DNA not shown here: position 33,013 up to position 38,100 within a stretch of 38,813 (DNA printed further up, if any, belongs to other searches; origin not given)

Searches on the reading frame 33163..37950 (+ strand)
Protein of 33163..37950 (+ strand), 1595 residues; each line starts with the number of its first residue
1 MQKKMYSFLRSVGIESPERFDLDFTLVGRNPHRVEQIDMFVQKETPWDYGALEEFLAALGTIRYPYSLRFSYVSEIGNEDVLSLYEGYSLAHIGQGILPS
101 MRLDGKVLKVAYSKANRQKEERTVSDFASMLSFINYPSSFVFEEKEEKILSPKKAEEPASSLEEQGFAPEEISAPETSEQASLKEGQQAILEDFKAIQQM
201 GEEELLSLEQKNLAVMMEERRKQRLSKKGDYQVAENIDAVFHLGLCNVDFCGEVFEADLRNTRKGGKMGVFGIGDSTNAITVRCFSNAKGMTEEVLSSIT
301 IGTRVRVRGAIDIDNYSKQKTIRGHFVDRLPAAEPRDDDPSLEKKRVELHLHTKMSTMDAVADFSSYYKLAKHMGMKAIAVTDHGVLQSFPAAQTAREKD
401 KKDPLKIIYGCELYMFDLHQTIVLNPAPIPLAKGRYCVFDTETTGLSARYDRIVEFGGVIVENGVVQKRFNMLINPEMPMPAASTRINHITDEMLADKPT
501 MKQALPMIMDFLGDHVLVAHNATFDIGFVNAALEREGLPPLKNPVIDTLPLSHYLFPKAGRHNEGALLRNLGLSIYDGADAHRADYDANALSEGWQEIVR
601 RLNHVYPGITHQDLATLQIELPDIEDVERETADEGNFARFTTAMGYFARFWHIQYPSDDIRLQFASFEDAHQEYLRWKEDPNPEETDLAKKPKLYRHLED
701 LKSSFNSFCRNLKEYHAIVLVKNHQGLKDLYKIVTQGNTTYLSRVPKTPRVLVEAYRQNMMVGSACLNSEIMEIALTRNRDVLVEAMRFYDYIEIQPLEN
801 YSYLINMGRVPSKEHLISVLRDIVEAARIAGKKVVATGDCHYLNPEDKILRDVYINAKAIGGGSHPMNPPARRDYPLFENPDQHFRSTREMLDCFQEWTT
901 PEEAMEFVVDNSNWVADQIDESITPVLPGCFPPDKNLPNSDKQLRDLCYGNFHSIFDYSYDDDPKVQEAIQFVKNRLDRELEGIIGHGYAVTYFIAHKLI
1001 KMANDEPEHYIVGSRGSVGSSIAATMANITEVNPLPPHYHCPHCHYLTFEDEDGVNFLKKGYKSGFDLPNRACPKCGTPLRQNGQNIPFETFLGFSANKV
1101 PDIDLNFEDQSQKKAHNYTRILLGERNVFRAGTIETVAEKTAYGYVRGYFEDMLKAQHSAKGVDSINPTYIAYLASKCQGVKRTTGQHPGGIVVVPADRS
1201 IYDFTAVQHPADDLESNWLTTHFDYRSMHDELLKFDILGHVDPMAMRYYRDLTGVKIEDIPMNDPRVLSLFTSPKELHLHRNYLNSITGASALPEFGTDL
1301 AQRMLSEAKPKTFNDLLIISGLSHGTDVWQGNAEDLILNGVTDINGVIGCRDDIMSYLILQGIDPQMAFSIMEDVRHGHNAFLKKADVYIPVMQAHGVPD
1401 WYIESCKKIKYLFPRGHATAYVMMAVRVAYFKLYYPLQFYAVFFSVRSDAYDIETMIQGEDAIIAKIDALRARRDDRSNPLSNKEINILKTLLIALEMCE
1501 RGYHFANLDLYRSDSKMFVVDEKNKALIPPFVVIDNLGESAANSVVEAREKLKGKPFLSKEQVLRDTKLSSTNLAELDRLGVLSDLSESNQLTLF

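Call 90: search_protein_families(library=ncbifam, proteins=[window:33163-37950:+], max_evalue=1e-10)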
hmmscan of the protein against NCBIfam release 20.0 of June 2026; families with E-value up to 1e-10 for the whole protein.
window:33163-37950:+ (1595 aa): 33 families (the best 25 are shown)
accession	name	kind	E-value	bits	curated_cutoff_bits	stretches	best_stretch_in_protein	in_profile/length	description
NF001688.0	PRK00448.1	equivalog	0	1477.4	873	2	697-1595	595-1444/1445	PolC-type DNA polymerase III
TIGR01405.1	polC_Gram_pos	equivalog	0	1352.2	1043.45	2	698-1595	365-1211/1211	DNA polymerase III subunit alpha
TIGR00594.1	polc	superfamily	2.1e-51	175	434.35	1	710-1036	78-382/1022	DNA polymerase III subunit alpha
NF005298.0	PRK06826.1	equivalog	3.9e-44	150.7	1260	1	713-1035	86-379/1151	DNA polymerase III subunit alpha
NF004226.0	PRK05673.1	equivalog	1.6e-43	148.8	1002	1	713-1036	85-385/1146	DNA polymerase III subunit alpha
NF005906.0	PRK07883.1-4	equivalog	1.9e-40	138.8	495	1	431-618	3-187/563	DEDD exonuclease domain-containing protein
NF005289.0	PRK06807.1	equivalog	2.1e-36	125.7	335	1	435-590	9-160/313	3'-5' exonuclease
NF005981.0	PRK08074.1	equivalog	2.2e-36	125.2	789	1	433-621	2-187/931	ATP-dependent DNA helicase DinG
NF005907.0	PRK07883.1-5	equivalog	7e-36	123.8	454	1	429-619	23-211/584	DEDD exonuclease domain-containing protein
TIGR01407.1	dinG_rel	hypoth_equivalog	7.8e-35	120.4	547.7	1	435-593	1-156/889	putative DnaQ family exonuclease/DinG family helicase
TIGR00573.1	dnaq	subfamily_domain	2.7e-32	112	71.5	1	433-591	6-166/217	exonuclease, DNA polymerase III, epsilon subunit family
NF005905.0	PRK07883.1-3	equivalog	9.1e-29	100.5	508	1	429-605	19-194/581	DEDD exonuclease domain-containing protein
TIGR01406.1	dnaQ_proteo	equivalog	3.6e-28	98.7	222.7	1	435-602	1-172/231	DNA polymerase III subunit epsilon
NF004316.1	PRK05711.1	equivalog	7.7e-27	94.4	196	1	435-599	2-170/234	DNA polymerase III subunit epsilon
NF006316.0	PRK08517.1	equivalog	5.3e-26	91.5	247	1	418-595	54-226/270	3'-5' exonuclease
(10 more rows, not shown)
